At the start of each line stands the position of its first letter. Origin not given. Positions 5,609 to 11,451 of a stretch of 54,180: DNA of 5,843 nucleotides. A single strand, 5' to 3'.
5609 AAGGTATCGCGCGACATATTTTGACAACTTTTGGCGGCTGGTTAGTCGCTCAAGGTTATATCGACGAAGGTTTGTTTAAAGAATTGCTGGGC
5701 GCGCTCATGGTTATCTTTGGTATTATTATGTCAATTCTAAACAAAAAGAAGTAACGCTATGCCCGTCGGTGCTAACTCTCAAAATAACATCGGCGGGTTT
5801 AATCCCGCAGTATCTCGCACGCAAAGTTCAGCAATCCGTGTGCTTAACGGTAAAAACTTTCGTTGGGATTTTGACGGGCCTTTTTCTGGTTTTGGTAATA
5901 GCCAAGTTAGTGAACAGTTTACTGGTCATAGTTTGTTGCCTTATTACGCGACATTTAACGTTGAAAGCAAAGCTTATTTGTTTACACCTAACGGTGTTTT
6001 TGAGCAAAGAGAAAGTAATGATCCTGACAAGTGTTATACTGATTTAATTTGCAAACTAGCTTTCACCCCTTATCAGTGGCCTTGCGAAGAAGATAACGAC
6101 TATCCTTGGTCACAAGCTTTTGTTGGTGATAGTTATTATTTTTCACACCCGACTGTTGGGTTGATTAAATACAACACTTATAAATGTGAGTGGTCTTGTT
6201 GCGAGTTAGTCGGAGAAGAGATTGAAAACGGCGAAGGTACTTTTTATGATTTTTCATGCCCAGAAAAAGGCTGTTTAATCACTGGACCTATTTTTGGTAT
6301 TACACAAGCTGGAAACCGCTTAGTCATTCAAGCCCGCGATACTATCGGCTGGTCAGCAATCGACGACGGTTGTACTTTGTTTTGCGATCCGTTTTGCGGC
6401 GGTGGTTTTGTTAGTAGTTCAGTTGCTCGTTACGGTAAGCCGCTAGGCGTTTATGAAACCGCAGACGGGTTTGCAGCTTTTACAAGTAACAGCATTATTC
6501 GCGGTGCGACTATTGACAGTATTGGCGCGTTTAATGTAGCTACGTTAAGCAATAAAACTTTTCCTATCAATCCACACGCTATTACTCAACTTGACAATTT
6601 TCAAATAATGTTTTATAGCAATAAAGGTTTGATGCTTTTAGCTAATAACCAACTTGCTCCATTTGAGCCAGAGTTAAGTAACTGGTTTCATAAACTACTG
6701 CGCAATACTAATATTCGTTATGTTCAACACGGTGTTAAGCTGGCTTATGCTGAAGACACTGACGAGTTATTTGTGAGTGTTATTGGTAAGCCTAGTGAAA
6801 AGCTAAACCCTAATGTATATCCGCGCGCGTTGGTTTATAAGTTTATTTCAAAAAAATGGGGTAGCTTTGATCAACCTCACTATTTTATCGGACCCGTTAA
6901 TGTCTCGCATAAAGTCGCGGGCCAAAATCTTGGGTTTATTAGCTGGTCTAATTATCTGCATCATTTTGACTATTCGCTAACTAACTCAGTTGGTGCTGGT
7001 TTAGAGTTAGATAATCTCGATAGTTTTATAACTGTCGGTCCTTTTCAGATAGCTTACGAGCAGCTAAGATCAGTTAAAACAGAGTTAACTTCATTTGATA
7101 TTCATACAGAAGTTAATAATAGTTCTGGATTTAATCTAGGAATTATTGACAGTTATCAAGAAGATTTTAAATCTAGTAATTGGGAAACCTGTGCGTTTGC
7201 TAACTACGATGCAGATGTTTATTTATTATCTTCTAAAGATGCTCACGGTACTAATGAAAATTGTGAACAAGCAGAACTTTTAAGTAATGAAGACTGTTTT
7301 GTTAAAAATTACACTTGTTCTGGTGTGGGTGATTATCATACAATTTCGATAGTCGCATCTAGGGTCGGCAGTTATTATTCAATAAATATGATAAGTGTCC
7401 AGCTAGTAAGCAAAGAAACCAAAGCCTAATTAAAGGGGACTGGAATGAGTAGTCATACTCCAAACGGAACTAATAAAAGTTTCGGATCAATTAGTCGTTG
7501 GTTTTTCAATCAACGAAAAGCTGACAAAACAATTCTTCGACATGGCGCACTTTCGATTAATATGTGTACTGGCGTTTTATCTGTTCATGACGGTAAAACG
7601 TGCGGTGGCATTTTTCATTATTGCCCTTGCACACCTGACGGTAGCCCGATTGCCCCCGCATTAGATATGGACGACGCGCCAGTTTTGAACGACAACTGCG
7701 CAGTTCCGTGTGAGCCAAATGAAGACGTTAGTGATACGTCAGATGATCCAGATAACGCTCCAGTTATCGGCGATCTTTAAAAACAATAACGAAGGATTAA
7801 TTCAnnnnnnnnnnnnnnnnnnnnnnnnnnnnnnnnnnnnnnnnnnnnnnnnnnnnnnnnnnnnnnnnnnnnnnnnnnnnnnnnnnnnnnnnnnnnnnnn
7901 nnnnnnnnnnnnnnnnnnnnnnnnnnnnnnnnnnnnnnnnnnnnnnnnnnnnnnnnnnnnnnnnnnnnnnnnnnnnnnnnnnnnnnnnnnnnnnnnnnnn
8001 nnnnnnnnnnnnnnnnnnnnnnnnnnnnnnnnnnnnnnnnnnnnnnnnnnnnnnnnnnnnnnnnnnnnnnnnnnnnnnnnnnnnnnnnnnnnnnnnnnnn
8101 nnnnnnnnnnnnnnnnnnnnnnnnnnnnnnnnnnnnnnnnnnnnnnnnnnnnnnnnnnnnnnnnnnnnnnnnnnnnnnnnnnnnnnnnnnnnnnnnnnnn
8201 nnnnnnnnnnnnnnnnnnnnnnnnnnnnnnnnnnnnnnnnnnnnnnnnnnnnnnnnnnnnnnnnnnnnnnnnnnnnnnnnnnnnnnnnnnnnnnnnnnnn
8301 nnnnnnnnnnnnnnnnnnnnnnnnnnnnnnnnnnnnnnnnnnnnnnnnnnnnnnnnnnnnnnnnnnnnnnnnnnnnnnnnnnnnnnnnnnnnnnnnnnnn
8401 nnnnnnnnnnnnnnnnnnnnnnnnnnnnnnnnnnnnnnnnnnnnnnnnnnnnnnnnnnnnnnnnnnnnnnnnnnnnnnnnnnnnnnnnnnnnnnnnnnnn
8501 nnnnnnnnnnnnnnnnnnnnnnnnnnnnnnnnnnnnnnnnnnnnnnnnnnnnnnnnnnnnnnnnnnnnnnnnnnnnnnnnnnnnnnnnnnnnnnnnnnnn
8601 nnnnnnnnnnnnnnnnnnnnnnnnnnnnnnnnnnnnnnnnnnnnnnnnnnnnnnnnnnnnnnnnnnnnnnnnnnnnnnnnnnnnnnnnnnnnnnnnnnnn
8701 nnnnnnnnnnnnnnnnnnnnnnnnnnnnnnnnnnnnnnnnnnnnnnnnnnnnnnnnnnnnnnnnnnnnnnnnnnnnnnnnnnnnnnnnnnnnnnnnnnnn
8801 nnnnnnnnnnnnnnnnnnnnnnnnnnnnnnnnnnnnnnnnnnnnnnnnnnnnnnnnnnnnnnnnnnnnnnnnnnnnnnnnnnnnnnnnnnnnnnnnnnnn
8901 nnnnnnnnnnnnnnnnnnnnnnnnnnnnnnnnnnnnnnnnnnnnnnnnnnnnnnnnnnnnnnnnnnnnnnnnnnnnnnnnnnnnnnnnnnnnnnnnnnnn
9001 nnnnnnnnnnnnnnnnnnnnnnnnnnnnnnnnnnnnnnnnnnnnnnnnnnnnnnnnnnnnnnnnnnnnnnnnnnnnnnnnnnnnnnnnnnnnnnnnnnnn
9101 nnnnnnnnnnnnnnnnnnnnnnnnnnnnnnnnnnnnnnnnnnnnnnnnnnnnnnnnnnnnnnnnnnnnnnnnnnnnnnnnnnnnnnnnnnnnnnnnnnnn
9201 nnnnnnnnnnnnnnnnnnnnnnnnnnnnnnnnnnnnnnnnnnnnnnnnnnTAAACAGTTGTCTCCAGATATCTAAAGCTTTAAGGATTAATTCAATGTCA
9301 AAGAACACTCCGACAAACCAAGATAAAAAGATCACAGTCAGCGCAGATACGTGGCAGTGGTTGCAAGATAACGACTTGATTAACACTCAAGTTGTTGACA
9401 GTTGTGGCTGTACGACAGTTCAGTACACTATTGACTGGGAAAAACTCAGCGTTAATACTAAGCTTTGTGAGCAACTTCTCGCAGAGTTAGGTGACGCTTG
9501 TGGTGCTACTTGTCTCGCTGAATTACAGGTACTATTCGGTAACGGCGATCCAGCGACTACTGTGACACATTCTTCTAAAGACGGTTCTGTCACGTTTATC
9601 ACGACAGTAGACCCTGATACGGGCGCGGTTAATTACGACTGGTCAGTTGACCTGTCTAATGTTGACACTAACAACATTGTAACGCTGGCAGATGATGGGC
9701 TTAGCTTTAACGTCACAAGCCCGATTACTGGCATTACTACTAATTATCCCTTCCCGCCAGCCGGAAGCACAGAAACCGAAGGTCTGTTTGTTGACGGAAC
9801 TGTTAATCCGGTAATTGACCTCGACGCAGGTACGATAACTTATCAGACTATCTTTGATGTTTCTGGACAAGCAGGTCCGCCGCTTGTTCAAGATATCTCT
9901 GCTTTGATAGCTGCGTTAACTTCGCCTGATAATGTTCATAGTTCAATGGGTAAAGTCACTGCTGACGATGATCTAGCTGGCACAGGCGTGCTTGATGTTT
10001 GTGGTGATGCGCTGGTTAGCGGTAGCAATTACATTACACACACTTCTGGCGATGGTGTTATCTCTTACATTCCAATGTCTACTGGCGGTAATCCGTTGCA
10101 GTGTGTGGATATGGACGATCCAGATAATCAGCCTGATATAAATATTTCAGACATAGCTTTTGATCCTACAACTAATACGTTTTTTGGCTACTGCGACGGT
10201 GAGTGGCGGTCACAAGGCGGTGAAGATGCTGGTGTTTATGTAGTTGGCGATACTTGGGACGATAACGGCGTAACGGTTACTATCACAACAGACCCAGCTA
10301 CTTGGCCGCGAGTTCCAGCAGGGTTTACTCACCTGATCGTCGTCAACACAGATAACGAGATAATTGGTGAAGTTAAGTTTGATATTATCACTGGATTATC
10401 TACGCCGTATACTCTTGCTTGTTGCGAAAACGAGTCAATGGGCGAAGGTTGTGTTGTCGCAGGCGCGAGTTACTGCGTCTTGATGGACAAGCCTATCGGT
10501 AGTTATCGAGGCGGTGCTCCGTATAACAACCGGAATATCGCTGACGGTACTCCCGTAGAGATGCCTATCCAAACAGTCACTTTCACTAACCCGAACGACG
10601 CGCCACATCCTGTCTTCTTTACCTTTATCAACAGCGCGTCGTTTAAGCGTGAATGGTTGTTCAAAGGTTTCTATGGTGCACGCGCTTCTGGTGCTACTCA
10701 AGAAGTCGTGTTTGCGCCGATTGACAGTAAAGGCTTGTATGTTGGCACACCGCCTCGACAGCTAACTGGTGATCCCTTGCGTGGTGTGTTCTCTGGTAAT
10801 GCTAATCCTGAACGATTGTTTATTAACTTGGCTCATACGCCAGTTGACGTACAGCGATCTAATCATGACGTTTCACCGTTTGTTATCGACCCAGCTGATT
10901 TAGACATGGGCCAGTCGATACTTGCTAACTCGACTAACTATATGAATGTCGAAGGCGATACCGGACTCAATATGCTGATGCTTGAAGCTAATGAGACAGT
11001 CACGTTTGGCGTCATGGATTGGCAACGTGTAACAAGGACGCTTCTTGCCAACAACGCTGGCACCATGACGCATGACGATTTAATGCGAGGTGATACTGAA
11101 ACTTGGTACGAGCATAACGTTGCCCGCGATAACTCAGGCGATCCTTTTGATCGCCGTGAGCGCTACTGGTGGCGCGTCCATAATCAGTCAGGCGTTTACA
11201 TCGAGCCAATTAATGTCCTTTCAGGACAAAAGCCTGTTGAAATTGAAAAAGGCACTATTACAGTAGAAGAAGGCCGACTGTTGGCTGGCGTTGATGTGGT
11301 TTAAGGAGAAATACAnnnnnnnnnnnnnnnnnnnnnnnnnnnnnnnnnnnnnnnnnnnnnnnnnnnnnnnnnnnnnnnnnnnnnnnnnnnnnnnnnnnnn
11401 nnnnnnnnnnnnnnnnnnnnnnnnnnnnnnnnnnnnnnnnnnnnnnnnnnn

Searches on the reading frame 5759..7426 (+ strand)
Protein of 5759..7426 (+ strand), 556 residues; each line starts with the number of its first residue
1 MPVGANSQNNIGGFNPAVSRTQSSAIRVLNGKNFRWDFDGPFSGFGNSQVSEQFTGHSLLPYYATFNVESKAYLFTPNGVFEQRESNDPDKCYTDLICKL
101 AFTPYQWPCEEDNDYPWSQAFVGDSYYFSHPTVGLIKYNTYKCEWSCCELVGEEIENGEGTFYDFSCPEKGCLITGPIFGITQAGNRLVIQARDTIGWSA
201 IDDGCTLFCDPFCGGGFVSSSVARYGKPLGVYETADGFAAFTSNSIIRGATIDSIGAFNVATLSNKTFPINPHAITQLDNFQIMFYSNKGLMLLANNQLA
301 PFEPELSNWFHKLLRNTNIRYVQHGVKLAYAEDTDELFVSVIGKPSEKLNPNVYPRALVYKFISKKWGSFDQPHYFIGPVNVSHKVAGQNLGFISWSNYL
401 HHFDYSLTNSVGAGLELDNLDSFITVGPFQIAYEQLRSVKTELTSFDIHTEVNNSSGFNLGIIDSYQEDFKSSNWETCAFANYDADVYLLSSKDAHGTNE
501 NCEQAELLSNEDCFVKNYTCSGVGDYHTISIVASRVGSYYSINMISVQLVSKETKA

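Call 13: search_protein_families(library=phrogs, proteins=[window:5759-7426:+], max_evalue=0.001)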
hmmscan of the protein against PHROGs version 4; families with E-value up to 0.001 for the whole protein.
window:5759-7426:+ (556 aa): 0 families

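Call 70: search_solved_structures(query=window:5759-7426:+, max_evalue=0.1)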
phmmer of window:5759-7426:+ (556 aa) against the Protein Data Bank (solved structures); distinct sequences matched with E-value up to 0.1: 0.

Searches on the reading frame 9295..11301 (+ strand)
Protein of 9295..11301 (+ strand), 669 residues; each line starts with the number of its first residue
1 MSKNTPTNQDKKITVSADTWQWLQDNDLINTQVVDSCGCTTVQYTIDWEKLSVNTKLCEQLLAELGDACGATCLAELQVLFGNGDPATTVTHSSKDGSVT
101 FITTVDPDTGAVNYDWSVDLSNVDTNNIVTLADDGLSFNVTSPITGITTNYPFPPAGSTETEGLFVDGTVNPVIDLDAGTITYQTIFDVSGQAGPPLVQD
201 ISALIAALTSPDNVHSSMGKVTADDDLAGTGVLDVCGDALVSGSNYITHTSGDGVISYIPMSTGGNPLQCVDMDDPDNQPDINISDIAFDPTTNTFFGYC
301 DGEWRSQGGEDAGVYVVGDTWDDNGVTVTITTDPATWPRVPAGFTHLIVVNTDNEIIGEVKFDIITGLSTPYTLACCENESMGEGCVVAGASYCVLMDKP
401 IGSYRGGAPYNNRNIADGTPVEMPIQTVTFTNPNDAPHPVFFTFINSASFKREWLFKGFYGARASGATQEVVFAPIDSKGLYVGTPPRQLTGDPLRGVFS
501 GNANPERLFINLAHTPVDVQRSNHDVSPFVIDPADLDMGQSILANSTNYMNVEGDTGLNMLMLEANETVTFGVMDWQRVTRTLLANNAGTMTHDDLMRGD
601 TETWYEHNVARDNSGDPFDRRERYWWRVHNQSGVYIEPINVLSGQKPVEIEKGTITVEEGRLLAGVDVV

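Call 12: search_protein_families(library=phrogs, proteins=[window:9295-11301:+], max_evalue=0.001)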
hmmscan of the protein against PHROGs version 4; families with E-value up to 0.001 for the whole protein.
window:9295-11301:+ (669 aa): 0 families

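Call 69: search_solved_structures(query=window:9295-11301:+, max_evalue=0.1)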
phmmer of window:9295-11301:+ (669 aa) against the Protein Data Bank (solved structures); distinct sequences matched with E-value up to 0.1: 0.
